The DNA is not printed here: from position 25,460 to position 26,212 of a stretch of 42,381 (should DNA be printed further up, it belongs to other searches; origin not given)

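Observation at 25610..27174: GGDEF-family cyclase with variant active site in an archaeon, coupled to an unknown 150-aa protein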

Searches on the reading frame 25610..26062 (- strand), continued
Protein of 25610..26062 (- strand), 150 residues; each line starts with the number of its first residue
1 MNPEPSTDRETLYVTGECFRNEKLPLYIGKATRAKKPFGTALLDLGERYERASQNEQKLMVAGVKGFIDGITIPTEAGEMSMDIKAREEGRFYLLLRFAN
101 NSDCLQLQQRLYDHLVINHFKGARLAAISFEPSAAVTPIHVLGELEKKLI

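Call 77: find_related_loci(query=A3, collection=viral_contigs, flank=5000)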
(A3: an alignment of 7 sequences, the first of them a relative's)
Query A3 (150 aa) in viral_contigs; peptide patterns used: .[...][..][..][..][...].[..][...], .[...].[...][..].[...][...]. (x = any residue, [..] = any of these).
73 stretches matched a pattern, but none encodes a relative of the query by tblastn (E <= 1e-3).

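Call 87: search_solved_structures(query=A4, max_evalue=10, show_alignments=4)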
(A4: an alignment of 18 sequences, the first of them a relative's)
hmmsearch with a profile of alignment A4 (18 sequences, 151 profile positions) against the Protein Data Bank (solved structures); distinct sequences matched with E-value up to 10: 9.
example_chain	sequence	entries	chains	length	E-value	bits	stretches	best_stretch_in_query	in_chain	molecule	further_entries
5euh_A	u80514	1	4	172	0.0091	19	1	8-117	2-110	Putative GGDEF domain membrane protein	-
4zve_A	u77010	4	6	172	0.029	17.4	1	18-121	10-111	Diguanylate cyclase DosC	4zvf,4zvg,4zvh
7sq5_A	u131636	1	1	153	0.093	15.8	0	40-76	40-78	Designed trefoil knot protein, variant 3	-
9g86_A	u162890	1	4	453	0.45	13.5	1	8-48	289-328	Response regulator PleD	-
9g85_A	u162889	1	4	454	0.45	13.5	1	8-48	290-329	Response regulator PleD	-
2wb4_A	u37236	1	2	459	0.45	13.5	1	8-48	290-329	DIGUANYLATE CYCLASE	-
1w25_A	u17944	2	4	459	0.45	13.5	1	8-48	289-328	STALKED-CELL DIFFERENTIATION CONTROLLING PROTEIN | RESPONSE REGULATOR PLED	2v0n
8cxz_A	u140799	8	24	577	0.74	12.8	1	69-128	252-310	Site-specific DNA-methyltransferase (adenine-specific)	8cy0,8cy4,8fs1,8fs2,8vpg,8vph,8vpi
7lni_A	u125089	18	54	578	0.75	12.8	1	69-128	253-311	Site-specific DNA-methyltransferase (adenine-specific)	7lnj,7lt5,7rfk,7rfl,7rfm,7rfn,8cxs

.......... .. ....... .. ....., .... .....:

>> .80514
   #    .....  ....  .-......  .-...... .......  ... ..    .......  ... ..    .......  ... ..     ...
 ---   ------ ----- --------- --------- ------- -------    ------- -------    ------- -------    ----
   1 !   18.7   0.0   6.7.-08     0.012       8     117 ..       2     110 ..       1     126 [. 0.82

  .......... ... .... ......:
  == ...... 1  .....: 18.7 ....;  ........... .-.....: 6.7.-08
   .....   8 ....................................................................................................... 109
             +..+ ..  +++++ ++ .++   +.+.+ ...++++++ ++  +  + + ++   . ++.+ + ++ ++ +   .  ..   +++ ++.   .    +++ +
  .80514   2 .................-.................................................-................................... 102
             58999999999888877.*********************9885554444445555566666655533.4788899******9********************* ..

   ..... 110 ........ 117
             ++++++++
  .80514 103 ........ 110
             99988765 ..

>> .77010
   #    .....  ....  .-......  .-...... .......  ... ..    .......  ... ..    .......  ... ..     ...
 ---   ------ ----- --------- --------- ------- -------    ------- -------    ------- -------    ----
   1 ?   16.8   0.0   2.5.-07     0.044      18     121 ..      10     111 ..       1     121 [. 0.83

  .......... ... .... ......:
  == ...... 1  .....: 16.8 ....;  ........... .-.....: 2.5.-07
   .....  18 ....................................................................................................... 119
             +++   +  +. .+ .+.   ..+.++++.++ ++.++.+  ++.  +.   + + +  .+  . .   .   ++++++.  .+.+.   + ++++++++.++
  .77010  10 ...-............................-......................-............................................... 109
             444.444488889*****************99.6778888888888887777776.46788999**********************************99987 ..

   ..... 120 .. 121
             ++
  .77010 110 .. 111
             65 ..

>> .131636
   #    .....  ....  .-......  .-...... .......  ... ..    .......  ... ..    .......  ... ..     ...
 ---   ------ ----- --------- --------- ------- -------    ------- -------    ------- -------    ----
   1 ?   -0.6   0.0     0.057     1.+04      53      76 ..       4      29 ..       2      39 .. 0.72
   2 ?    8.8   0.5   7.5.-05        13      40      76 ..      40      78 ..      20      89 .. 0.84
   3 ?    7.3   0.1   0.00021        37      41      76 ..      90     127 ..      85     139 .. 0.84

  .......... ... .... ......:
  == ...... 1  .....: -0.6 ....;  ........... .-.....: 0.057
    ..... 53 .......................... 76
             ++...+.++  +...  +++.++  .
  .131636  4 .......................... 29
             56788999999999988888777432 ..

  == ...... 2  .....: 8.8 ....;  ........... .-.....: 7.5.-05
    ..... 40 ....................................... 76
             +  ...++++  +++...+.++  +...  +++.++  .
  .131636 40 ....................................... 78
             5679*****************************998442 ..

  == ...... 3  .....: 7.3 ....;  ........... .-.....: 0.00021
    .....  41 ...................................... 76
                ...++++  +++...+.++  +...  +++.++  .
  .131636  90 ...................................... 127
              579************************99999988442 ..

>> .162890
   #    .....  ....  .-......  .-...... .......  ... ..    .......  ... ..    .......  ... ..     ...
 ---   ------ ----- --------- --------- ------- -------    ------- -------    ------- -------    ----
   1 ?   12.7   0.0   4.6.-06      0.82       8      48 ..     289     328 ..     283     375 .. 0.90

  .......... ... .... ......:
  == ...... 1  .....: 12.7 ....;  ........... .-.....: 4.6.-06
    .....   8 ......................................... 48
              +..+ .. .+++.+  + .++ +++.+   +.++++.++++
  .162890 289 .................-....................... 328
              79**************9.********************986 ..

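Call 89: fold_search(model_id=the predicted structure, library=viral)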
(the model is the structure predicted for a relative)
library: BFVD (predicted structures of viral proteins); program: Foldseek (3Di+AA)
matches with E <= 10: 912; with E <= 0.001: 0
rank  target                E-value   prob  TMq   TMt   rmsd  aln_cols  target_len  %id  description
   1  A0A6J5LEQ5            8.0e-03  1.00  0.64  0.30   4.2       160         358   12  Diguanylate cyclase AdrA [uncultured Caudovirales phage]
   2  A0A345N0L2            9.7e-03  0.80  0.38  0.25  13.1       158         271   15  (no name in the UniProt tables at hand)
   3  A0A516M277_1          1.6e-02  0.98  0.51  0.09   6.4       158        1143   10  (no name in the UniProt tables at hand)
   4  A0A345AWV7            2.1e-02  0.94  0.40  0.06   5.5       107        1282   11  (no name in the UniProt tables at hand)
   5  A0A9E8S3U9            2.7e-02  0.95  0.49  0.50   5.4       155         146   14  (no name in the UniProt tables at hand)
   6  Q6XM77                2.7e-02  0.85  0.35  0.35   5.0       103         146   13  FirrV-1-A10 [Feldmannia irregularis virus a]
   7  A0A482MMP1            3.7e-02  0.87  0.36  0.50   5.4       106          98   11  Uncharacterized protein [Burkholderia phage BcepSauron]
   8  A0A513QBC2            4.2e-02  0.54  0.37  0.17  14.6       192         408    8  RNA-directed RNA polymerase (Fragment) [Porcine rotavirus C]
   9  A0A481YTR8            4.8e-02  0.75  0.34  0.47   7.8       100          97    9  Uncharacterized protein [Marseillevirus LCMAC102]
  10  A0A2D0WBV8            5.5e-02  0.85  0.43  0.43   6.9       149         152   15  Diguanylate-cyclase GGDEF domain protein [Bordetella phage CN1]
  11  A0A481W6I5            6.2e-02  0.23  0.29  0.10  11.6       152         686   13  NS1 [Tasmanian devil-associated chapparvovirus 1]
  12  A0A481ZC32            7.1e-02  0.47  0.29  0.36   5.9        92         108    9  Uncharacterized protein [Pithovirus LCPAC304]
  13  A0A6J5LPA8            7.5e-02  0.23  0.25  0.33   7.8       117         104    7  Uncharacterized protein [uncultured Caudovirales phage]
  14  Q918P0                8.0e-02  0.35  0.30  0.12  10.8       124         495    9  Latency associated antigen [Ovine gammaherpesvirus 2]
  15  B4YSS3                8.6e-02  0.20  0.26  0.14  10.3       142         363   13  NS2 protein [Infectious hypodermal and hematopoietic necrosis virus]
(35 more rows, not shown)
